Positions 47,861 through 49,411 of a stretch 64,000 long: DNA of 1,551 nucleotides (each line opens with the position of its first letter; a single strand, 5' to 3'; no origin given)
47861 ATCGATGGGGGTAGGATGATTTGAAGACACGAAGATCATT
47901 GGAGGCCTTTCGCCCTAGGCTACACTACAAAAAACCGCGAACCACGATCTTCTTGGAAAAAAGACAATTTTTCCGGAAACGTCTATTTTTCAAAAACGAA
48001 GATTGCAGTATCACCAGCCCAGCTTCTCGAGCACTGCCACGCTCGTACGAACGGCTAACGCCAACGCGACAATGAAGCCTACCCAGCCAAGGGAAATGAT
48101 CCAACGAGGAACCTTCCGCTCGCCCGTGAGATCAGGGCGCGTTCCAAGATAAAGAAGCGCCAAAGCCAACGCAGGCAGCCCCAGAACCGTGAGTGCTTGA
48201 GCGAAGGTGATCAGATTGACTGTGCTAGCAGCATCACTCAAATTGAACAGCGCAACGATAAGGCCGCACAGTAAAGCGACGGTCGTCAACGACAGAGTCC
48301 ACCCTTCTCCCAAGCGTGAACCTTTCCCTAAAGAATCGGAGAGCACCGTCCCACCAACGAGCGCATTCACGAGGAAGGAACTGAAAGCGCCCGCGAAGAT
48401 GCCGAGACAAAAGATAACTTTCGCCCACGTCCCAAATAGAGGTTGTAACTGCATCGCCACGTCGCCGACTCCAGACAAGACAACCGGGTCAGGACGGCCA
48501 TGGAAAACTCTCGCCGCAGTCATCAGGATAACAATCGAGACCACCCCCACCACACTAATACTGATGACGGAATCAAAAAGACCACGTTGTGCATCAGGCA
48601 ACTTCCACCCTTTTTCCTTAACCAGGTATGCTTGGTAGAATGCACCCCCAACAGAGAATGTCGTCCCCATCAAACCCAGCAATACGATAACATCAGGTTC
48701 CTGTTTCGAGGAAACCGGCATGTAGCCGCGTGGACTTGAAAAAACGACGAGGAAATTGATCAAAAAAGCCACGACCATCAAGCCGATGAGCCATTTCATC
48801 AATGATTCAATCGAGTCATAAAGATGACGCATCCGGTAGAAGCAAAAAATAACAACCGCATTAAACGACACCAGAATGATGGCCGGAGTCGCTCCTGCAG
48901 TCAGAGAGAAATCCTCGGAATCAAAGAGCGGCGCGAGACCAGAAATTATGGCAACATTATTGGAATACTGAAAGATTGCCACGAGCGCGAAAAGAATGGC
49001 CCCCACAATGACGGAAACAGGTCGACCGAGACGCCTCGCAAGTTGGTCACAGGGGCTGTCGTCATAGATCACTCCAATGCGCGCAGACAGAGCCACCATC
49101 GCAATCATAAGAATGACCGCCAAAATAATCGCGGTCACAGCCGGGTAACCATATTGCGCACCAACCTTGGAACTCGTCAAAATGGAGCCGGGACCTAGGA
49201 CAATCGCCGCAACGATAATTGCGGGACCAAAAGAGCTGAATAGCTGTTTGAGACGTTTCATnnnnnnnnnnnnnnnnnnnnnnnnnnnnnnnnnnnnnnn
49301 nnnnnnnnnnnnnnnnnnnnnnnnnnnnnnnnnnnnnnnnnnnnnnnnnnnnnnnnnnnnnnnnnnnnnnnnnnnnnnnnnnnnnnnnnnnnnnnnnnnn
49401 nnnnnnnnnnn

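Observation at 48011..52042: Nramp-fold transporter without the metal-binding site, translationally coupled into a nagB/nagA operon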

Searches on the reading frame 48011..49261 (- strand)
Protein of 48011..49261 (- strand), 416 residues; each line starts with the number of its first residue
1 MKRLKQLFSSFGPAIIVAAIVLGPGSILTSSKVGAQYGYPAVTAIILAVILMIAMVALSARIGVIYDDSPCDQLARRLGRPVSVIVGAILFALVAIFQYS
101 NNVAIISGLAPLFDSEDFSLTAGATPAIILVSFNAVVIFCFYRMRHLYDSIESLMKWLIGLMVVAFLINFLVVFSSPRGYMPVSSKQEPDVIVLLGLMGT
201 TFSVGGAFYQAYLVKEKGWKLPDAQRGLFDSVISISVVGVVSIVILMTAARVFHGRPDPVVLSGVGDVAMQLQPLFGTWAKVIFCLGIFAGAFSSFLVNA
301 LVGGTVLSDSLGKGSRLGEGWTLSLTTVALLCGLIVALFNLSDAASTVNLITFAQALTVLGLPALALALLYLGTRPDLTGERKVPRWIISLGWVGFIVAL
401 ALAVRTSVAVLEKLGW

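Call 3: search_protein_families(library=pfam, proteins=[window:48011-49261:-], max_evalue=0.01)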
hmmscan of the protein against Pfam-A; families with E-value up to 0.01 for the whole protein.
window:48011-49261:- (416 aa): 1 family
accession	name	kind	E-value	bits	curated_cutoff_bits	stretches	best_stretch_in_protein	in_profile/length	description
PF01566.24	Nramp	-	2.5e-47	162.1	29.8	1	29-383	3-354/357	Natural resistance-associated macrophage protein-like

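Call 4: search_protein_families(library=ncbifam, proteins=[window:48011-49261:-], max_evalue=0.01)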
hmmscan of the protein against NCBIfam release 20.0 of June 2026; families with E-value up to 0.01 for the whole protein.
window:48011-49261:- (416 aa): 3 families
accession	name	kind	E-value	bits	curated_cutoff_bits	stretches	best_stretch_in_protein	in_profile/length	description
NF001923.0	PRK00701.1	subfamily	1.4e-23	83.3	430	1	3-404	29-429/439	Mn(2+) uptake NRAMP transporter MntH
NF037982.1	Nramp_1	equivalog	2.8e-14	53.1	50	1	12-359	1-389/404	Nramp family divalent metal transporter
TIGR01197.1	nramp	subfamily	4.4e-06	26.2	272.5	1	7-215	3-208/390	metal ion transporter, metal ion (Mn2+/Fe2+) transporter (Nramp) family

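Call 6: search_solved_structures(query=window:48011-49261:-, max_evalue=0.001, show_alignments=4)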
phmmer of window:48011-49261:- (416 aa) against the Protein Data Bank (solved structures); distinct sequences matched with E-value up to 0.001: 14.
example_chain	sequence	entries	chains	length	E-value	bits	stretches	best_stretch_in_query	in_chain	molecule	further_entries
8e6l_A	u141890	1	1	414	4.2e-12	49.1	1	5-402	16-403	Divalent metal cation transporter MntH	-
6d91_A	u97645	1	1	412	4.8e-12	48.9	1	2-402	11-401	Divalent metal cation transporter MntH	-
8e5s_A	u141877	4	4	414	6.1e-12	48.5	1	5-402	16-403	Divalent metal cation transporter MntH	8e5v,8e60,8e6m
8e6n_A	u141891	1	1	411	8.9e-12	48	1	5-402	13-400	Divalent metal cation transporter MntH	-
8e6i_A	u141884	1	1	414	9.1e-12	48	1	5-402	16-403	Divalent metal cation transporter MntH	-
8e6h_A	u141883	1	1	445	3.7e-11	46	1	5-402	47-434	Divalent metal cation transporter MntH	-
6c3i_A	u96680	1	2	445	5.3e-11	45.4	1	6-402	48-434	Divalent metal cation transporter MntH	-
5kte_A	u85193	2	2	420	9e-11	44.7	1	5-402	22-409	Divalent metal cation transporter MntH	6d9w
7phq_B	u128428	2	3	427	3.2e-10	42.9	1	17-408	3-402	Divalent metal cation transporter MntH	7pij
5m94_A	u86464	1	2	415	6.1e-10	42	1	17-408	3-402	Divalent metal cation transporter MntH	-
5m95_A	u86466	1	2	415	6.3e-10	41.9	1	17-408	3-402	Divalent metal cation transporter MntH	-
7qia_A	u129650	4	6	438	2.6e-07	33.3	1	2-401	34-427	Divalent metal cation transporter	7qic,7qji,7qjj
10ky_A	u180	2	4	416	0.00026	23.4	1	7-403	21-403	Divalent metal cation transporter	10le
9f6n_A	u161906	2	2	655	0.00078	21.9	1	5-262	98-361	Natural resistance-associated macrophage protein 2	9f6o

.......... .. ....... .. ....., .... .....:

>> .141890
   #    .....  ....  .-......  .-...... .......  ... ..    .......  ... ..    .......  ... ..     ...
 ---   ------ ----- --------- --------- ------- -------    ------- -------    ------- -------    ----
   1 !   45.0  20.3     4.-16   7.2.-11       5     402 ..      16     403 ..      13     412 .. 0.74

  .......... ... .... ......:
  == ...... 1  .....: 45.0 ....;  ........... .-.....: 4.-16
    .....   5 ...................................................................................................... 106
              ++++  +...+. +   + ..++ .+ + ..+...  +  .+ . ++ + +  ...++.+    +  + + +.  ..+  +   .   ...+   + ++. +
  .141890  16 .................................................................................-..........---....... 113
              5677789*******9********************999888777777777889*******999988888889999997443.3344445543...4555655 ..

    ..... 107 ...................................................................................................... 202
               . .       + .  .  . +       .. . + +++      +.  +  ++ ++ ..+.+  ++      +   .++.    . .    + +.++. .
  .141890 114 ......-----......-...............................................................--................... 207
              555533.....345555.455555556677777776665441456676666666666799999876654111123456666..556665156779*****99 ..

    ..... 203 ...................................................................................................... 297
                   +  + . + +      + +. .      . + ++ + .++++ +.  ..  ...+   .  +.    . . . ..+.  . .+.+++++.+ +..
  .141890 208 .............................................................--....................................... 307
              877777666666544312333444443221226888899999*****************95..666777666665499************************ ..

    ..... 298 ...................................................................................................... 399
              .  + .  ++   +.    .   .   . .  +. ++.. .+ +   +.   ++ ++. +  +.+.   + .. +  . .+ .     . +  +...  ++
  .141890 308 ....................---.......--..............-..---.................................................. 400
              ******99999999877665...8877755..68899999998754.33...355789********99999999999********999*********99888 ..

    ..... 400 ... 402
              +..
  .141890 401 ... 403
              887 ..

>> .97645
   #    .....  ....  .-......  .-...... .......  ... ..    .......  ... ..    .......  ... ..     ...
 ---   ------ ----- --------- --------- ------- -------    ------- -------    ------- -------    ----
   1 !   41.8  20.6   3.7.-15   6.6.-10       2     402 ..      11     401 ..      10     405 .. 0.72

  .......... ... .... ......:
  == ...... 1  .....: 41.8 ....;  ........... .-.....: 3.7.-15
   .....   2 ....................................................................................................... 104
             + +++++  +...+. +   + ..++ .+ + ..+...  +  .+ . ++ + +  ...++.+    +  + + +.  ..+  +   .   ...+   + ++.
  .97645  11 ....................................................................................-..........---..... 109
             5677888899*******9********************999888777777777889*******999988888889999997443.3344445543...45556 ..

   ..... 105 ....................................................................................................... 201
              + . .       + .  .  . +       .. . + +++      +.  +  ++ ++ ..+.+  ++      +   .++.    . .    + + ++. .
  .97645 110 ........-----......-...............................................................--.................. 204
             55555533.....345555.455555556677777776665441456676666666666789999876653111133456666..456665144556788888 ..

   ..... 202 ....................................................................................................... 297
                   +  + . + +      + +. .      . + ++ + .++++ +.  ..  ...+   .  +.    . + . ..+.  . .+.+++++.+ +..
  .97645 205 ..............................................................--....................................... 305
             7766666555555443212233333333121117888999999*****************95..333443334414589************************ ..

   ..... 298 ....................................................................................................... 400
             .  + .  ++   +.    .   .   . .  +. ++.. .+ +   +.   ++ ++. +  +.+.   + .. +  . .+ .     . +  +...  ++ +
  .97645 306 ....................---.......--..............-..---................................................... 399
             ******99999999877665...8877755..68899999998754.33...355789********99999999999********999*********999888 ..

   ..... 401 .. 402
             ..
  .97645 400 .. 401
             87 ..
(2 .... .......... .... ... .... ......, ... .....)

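Call 7: find_homologous_proteins(query=window:48011-49261:-, max_evalue=0.00001)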
Query window:48011-49261:- (416 aa): 1089 proteins with E <= 0.00001 among 8000 candidates; the best 120 are listed.
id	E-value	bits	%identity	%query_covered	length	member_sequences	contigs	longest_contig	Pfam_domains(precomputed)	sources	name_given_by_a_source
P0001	2.5e-258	875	100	100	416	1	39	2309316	PF01566.26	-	-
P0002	1.1e-257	873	100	100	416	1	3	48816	PF01566.26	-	-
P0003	1.4e-257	872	100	100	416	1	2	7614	PF01566.26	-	-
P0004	1.6e-257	872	100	100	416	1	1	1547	PF01566.26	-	-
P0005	2.6e-257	871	100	100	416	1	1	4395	PF01566.26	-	-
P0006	3.7e-257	871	100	100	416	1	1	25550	PF01566.26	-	-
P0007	5.7e-257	870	100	100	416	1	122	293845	PF01566.26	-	-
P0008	7.9e-257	870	99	100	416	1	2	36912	PF01566.26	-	-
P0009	7.9e-257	870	99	100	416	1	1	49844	PF01566.26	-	-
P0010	1.4e-256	869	99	100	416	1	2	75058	PF01566.26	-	-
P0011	1.7e-256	869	99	100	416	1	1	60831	PF01566.26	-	-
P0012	2.9e-256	868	99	100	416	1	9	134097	PF01566.26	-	-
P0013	4.8e-256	867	99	100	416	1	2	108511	PF01566.26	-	-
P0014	8.5e-256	866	99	100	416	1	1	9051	PF01566.26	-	-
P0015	1.2e-255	866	99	100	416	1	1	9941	PF01566.26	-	-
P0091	2.4e-183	628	71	100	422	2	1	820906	PF01566.26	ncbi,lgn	-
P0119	1.2e-152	527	60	99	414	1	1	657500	PF01566.26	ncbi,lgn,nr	ncbi:MAG: divalent metal cation transporter [Verrucomicrobiales bacterium]|nr:divalent metal cation 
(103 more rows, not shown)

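Call 17: find_encoding_contigs(protein=P0091, flank=8000, max_places=2)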
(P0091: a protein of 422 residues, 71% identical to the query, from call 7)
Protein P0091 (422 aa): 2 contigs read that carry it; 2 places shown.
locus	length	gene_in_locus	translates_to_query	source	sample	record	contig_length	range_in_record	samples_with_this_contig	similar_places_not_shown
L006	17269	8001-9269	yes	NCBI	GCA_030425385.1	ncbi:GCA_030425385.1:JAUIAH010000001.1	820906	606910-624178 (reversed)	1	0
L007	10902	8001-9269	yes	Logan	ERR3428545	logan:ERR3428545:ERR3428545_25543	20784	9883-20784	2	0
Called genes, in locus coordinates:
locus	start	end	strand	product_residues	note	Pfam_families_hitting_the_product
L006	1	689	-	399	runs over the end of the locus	PF01636:APH (faint), PF13672:PP2C_2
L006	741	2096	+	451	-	PF00749:tRNA-synt_1c, PF19269:Anticodon_2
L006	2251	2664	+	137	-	-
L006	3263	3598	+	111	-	PF02452:PemK_toxin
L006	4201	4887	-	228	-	-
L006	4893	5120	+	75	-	-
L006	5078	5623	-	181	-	PF04471:Mrr_cat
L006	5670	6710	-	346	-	PF00135:COesterase, PF20434:BD-FAE, PF07859:Abhydrolase_3, PF00326:Peptidase_S9 (faint)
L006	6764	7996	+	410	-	PF00657:Lipase_GDSL, PF13472:Lipase_GDSL_2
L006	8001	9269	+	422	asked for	PF01566:Nramp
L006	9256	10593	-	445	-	PF03150:CCP_MauG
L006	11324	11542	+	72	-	-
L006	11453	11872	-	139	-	-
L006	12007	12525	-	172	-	-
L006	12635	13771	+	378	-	PF05222:AlaDh_PNT_N, PF02826:2-Hacid_dh_C (faint), PF01262:AlaDh_PNT_C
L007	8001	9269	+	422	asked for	PF01566:Nramp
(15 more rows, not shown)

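Call 18: find_encoding_contigs(protein=P0119, flank=8000, max_places=2)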
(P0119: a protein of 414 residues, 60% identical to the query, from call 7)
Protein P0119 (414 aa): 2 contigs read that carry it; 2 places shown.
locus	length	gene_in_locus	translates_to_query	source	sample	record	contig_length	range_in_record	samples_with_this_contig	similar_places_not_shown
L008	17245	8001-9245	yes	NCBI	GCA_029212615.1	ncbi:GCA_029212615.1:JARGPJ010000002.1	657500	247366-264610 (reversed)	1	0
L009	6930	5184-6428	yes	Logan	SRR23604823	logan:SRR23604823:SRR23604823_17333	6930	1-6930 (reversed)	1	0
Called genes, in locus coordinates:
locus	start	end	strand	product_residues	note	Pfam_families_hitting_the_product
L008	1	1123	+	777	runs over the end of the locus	PF00089:Trypsin, PF13365:Trypsin_2, PF06439:3keto-disac_hyd (weak), PF13369:Transglut_core2, PF13371:TPR_9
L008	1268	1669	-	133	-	PF01196:Ribosomal_L17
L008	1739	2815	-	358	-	PF01193:RNA_pol_L, PF01000:RNA_pol_A_bac, PF03118:RNA_pol_A_CTD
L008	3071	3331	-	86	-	-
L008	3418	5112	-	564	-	PF00528:BPD_transp_1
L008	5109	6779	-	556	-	PF13416:SBP_bac_8, PF01547:SBP_bac_1, PF13343:SBP_bac_6, PF13531:SBP_bac_11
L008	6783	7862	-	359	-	PF00005:ABC_tran, PF13304:AAA_21 (faint), PF08402:TOBE_2 (faint)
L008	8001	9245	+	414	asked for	PF01566:Nramp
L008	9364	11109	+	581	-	PF00884:Sulfatase, PF16347:SGSH_C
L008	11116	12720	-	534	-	PF20142:Scaffold, PF01471:PG_binding_1, PF03734:YkuD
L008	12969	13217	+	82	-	-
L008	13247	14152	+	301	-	PF00850:Hist_deacetyl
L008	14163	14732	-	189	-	-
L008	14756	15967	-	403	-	PF01839:FG-GAP (faint), PF13517:FG-GAP_3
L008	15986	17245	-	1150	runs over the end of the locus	PF23500:DUF7133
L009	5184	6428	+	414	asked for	PF01566:Nramp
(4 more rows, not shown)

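Call 19: search_protein_representatives(protein=window:48011-49261:-)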
Query: 416 residues. Proteins with E-value up to 0.001 (for the whole library): 1179; up to 1e-10: 468; up to 1e-30: 128. The best 150 are listed.
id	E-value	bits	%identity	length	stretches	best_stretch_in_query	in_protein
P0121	3.6e-143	493.8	59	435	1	4-414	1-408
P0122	9.4e-116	403.6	60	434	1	1-319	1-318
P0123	9.7e-109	380.5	51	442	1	10-409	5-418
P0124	1.4e-106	373.4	49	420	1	7-409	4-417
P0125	5.6e-105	368.1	50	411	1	9-414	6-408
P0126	2.5e-97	342.9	47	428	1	5-412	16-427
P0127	4.3e-96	338.8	45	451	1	9-412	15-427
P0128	8.2e-96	337.9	46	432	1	2-408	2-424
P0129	2.4e-91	323.2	48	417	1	9-410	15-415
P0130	4.5e-91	322.3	45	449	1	5-407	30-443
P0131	2.2e-90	320.0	48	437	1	3-403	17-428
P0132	1.7e-89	317.1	46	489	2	128-414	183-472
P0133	6.4e-88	311.9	46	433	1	9-404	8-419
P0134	7.7e-88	311.7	47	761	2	193-409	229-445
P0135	3.1e-87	309.7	44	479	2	128-410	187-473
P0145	1.8e-77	277.5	40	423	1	10-414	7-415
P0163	2.0e-63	231.3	36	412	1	2-407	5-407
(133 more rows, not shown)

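Call 24: find_related_loci(query=A1, collection=genome_contigs, flank=10000)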
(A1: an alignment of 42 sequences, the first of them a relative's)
Query A1 (416 aa) in genome_contigs; peptide patterns used: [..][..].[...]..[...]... (x = any residue, [..] = any of these).
600 stretches matched a pattern (row limit reached: there are more); 539 encode a relative of the query (tblastn E <= 1e-3); the best 80 are kept; 80 distinct loci.
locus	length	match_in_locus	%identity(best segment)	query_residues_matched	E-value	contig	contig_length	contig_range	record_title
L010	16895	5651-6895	79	1-415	0e+0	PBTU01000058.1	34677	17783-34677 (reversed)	MAG: Verrucomicrobiales bacterium isolate NP53 38339, whole genome shotgun sequence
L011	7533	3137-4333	75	1-399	0e+0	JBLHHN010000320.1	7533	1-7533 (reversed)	MAG: Verrucomicrobiales bacterium isolate 3300054976_144 Ga0535667_0021569, whole genome shotgun sequence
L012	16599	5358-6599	64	3-415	1e-172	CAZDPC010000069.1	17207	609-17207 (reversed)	MAG TPA_asm: uncultured Akkermansia sp. isolate SRP321284_co1_158 genome assembly, contig: NODE_3983_length_17207_cov_11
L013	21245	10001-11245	63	1-414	3e-170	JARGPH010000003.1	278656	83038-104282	MAG: Verrucomicrobiales bacterium isolate bin_ma_oilr2.031 NODE_38_length_278656_cov_6.787696, whole genome shotgun sequ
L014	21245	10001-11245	63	1-414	1e-167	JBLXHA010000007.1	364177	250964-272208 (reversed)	MAG: Verrucomicrobiales bacterium isolate ET05-10 T05maxbin_out.040RE.5K@7, whole genome shotgun sequence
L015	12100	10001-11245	62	2-415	3e-167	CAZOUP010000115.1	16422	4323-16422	MAG TPA_asm: uncultured Akkermansia sp. isolate binchicken_co181_479 genome assembly, contig: NODE_6014_length_16422_cov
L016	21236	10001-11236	64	4-414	3e-166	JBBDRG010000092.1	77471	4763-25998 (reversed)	MAG: Verrucomicrobiales bacterium isolate LejiaC_63_26 Lejia_C_777_length_77471_cov_15, whole genome shotgun sequence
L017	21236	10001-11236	64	4-414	4e-166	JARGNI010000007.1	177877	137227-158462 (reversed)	MAG: Verrucomicrobiales bacterium isolate bin_ak_oxhcr2.025 NODE_72_length_177877_cov_130.245060, whole genome shotgun s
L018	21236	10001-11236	63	4-414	2e-163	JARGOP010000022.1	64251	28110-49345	MAG: Verrucomicrobiales bacterium isolate bin_em_oilr2.020 NODE_362_length_64251_cov_30.852966, whole genome shotgun seq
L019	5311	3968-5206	63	4-414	2e-165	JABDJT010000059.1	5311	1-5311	MAG: Verrucomicrobiales bacterium isolate SS_bin_30 k127_3491876, whole genome shotgun sequence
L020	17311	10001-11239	62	2-415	7e-163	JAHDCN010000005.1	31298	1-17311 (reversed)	MAG: Verrucomicrobia bacterium isolate MAG-135 RZ_3992, whole genome shotgun sequence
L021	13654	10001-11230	62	4-414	2e-161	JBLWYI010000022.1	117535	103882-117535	MAG: Verrucomicrobiales bacterium isolate EA27-02 A27.014.metabat.1RE.5K@22, whole genome shotgun sequence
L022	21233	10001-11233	61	4-414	6e-161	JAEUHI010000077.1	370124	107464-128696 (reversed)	MAG: Verrucomicrobiales bacterium isolate new MAG-13 k141_2422824, whole genome shotgun sequence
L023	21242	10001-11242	60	2-414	3e-159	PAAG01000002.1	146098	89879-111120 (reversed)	MAG: Verrucomicrobiales bacterium isolate NAT23 MHASMcontig_843752, whole genome shotgun sequence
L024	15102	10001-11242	61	4-415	8e-159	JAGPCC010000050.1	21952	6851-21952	MAG: Verrucomicrobiales bacterium isolate Gw_SlAct_bin_220 Gw_SlAct_5006_length_21952_cov_5.790286, whole genome shotgun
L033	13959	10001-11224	62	4-414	2e-155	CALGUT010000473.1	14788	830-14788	MAG TPA_asm: uncultured Opitutales bacterium isolate ERR2206764_bin.65_CONCOCT_v1.1_MAG genome assembly, contig: ERZ8879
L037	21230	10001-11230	59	3-415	6e-152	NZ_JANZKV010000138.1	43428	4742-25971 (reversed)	Stieleria sedimenti strain ICT_E10.1 contig_138, whole genome shotgun sequence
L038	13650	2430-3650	58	4-413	4e-152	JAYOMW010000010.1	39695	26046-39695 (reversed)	MAG: Opitutia bacterium isolate 139570_S171_metabat_bins_sspec.tsv.063_sub NODE_819_length_39695_cov_9.316524, whole gen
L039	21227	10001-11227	58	4-415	9e-152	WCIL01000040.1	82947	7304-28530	MAG: Phycisphaera sp. RhM NODE_214_length_82949_cov_6.711731, whole genome shotgun sequence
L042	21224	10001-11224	59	4-414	3e-151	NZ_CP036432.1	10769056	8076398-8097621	Stieleria magnilauensis strain TBK1r chromosome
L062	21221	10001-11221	59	5-414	7e-147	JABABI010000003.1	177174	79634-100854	MAG: Fuerstiella sp. isolate bin52p NODE_3_length_177174_cov_5.609071, whole genome shotgun sequence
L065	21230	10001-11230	58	2-414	6e-145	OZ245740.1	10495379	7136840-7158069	MAG: Limisphaerales bacterium isolate 18d4b110-818c-4cb3-93cd-e2494454740f genome assembly, chromosome: 1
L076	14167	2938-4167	57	2-414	1e-142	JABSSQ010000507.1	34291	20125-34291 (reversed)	MAG: Verrucomicrobiales bacterium isolate DT_116 DT-Verrucomicrobiales-1_scaffold_507, whole genome shotgun sequence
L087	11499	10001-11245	57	3-413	7e-136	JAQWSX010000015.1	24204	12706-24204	MAG: Akkermansiaceae bacterium isolate cluster2_bin.69 k141_3460571, whole genome shotgun sequence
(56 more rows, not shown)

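Call 29: search_protein_families(library=pfam, proteins=[L076:448-1308:+, L037:13784-15238:-, L042:8615-9865:+, L065:9243-10010:+, L039:11223-13355:-, L087:5957-7087:-, L062:11283-13199:+, L023:7108-8784:-, L038:313-2223:-, L017:13775-15319:-], max_evalue=0.001)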
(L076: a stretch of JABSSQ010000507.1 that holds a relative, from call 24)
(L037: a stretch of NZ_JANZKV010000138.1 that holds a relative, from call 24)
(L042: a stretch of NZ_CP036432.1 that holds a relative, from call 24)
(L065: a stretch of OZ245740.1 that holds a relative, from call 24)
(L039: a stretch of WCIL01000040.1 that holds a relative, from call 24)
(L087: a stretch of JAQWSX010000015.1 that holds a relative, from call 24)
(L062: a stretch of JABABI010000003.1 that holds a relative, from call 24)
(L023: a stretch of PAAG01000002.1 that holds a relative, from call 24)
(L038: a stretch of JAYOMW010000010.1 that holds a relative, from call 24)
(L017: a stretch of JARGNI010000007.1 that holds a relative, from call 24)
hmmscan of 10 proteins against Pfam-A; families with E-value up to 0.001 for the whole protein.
L076:448-1308:+ (286 aa): 1 family
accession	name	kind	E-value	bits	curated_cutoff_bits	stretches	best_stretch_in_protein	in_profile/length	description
PF01261.30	AP_endonuc_2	-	4.3e-22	79.4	31.1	1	22-248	3-230/249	Xylose isomerase-like TIM barrel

L037:13784-15238:- (484 aa): 1 family
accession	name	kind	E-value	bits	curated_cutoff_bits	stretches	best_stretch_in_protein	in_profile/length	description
PF04734.18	Ceramidase_alk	-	6.5e-13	48.6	32.1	1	61-293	27-255/509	Neutral/alkaline non-lysosomal ceramidase, N-terminal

L042:8615-9865:+ (416 aa): 0 families

L065:9243-10010:+ (255 aa): 1 family
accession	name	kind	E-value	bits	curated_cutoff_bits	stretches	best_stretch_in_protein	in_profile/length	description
PF02633.19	Creatininase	-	3e-58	197.5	31.3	1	5-237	2-237/238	Creatinine amidohydrolase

L039:11223-13355:- (710 aa): 4 families
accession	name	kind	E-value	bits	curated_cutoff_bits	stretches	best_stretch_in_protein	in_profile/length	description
PF12831.13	FAD_oxidored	-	3.4e-111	372.9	27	1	35-550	1-416/416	FAD dependent oxidoreductase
PF25275.1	Golvesin_C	-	5.4e-16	59.3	31.6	1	585-705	11-130/132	Golvesin C-terminal domain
PF03486.20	HI0933_like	-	0.00038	20.4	50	1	34-133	1-103/244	HI0933-like protein Rossmann domain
PF03944.20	Endotoxin_C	-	0.00061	20.6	21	0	617-708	39-141/142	delta endotoxin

L087:5957-7087:- (376 aa): 3 families
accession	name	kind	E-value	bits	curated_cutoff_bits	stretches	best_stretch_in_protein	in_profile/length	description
PF13088.12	BNR_2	-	5.4e-22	78.9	31.4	1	156-349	81-272/277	BNR repeat-like domain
PF02012.26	BNR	-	1.4e-07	30.8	27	0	163-172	2-11/12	BNR/Asp-box repeat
PF13859.12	BNR_3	-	0.00064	19.7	27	0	203-326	86-212/308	BNR repeat-like domain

L062:11283-13199:+ (638 aa): 5 families
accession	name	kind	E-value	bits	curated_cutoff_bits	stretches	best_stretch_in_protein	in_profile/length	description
PF13472.12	Lipase_GDSL_2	-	5e-27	96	32.9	1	42-236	2-177/178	GDSL-like Lipase/Acylhydrolase family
PF00657.28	Lipase_GDSL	-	9.3e-20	72.1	23.6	1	39-242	1-208/208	GDSL-like Lipase/Acylhydrolase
PF13088.12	BNR_2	-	6.2e-07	29.5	31.4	1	380-562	136-243/277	BNR repeat-like domain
PF25182.1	NonGDSL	-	2.6e-06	27.3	80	1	27-173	18-155/220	Non-GDSL lipase-like family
PF04311.20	DUF459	-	3.7e-06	26.9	27.2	1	93-243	54-195/197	Protein of unknown function (DUF459)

L023:7108-8784:- (558 aa): 4 families
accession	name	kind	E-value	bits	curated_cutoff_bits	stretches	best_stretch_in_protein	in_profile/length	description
PF13343.11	SBP_bac_6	-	2.3e-12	47.4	24.6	1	214-411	47-212/245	Bacterial extracellular solute-binding protein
PF13416.11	SBP_bac_8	-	9.2e-09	35.9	27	1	204-411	72-253/279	Bacterial extracellular solute-binding protein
PF13531.11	SBP_bac_11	-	2.7e-08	34.3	25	1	250-410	93-221/227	Bacterial extracellular solute-binding protein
PF01547.30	SBP_bac_1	-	2.3e-05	25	26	1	207-408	104-307/307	Bacterial extracellular solute-binding protein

L038:313-2223:- (636 aa): 1 family
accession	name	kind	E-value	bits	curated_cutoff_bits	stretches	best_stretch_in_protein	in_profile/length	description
PF00474.23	SSF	-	9.7e-30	104.2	22.8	1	33-437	1-397/406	Sodium:solute symporter family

L017:13775-15319:- (514 aa): 3 families
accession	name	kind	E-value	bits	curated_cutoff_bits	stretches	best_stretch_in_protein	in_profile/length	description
PF00884.28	Sulfatase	-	5.5e-48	164.3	25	1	41-334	1-301/301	Sulfatase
PF16347.10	SGSH_C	-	8.2e-20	72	29.3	1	288-389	7-111/154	N-sulphoglucosamine sulphohydrolase, C-terminal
PF01663.27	Phosphodiest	-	3e-10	40.7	23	1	43-282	1-220/342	Type I phosphodiesterase / nucleotide pyrophosphatase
